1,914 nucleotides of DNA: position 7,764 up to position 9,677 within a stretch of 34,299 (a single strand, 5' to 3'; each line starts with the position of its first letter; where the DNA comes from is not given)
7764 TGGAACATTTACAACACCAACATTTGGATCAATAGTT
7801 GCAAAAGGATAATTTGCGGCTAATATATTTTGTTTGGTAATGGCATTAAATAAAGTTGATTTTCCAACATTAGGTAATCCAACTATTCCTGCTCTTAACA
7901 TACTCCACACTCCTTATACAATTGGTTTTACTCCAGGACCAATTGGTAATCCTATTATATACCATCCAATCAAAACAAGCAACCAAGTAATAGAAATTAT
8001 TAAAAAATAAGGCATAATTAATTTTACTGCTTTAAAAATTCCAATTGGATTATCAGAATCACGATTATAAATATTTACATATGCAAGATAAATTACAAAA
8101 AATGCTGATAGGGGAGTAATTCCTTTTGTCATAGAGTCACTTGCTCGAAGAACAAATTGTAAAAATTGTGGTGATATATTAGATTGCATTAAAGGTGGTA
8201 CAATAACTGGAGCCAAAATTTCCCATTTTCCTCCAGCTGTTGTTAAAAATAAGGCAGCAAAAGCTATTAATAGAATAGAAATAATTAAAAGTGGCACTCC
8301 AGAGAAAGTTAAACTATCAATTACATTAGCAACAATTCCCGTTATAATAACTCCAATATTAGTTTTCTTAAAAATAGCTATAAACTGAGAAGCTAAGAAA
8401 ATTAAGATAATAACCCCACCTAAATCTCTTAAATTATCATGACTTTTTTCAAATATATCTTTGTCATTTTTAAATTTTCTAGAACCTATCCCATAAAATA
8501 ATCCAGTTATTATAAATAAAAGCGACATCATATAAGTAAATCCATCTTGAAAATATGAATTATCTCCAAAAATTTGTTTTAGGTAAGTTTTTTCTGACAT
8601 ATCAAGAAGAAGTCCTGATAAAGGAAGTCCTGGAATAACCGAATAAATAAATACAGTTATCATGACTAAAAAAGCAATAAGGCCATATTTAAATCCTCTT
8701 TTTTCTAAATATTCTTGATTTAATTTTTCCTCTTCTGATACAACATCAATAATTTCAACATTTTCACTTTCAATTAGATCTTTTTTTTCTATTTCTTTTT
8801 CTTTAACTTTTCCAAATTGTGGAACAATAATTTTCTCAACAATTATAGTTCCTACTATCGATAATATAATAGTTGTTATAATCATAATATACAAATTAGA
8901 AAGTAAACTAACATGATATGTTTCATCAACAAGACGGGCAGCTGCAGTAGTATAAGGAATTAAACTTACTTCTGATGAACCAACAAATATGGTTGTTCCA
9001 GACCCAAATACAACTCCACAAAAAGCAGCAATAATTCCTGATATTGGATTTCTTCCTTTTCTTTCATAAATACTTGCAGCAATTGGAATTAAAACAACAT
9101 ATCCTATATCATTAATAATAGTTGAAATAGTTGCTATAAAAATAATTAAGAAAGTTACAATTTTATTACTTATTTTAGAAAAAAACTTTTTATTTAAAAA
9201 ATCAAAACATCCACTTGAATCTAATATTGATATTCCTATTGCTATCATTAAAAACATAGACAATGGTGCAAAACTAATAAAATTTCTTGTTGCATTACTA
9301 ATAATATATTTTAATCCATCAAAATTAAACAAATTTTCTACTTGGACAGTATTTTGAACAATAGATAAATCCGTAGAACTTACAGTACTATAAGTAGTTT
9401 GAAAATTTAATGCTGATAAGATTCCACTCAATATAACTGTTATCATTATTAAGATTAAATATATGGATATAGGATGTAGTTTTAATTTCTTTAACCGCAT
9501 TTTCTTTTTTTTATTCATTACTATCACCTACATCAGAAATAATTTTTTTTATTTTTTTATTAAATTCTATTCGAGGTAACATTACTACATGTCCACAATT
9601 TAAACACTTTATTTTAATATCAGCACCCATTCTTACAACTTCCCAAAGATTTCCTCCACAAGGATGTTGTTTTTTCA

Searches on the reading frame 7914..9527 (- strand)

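Call 74: search_protein_families(library=pfam, proteins=[window:7914-9527:-], max_evalue=0.00001)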
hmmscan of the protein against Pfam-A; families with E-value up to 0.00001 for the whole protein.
window:7914-9527:- (537 aa): 1 family
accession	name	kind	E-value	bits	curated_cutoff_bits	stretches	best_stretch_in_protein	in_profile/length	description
PF03806.19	ABG_transport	-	1.2e-106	357.4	27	1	18-534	15-499/502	AbgT putative transporter family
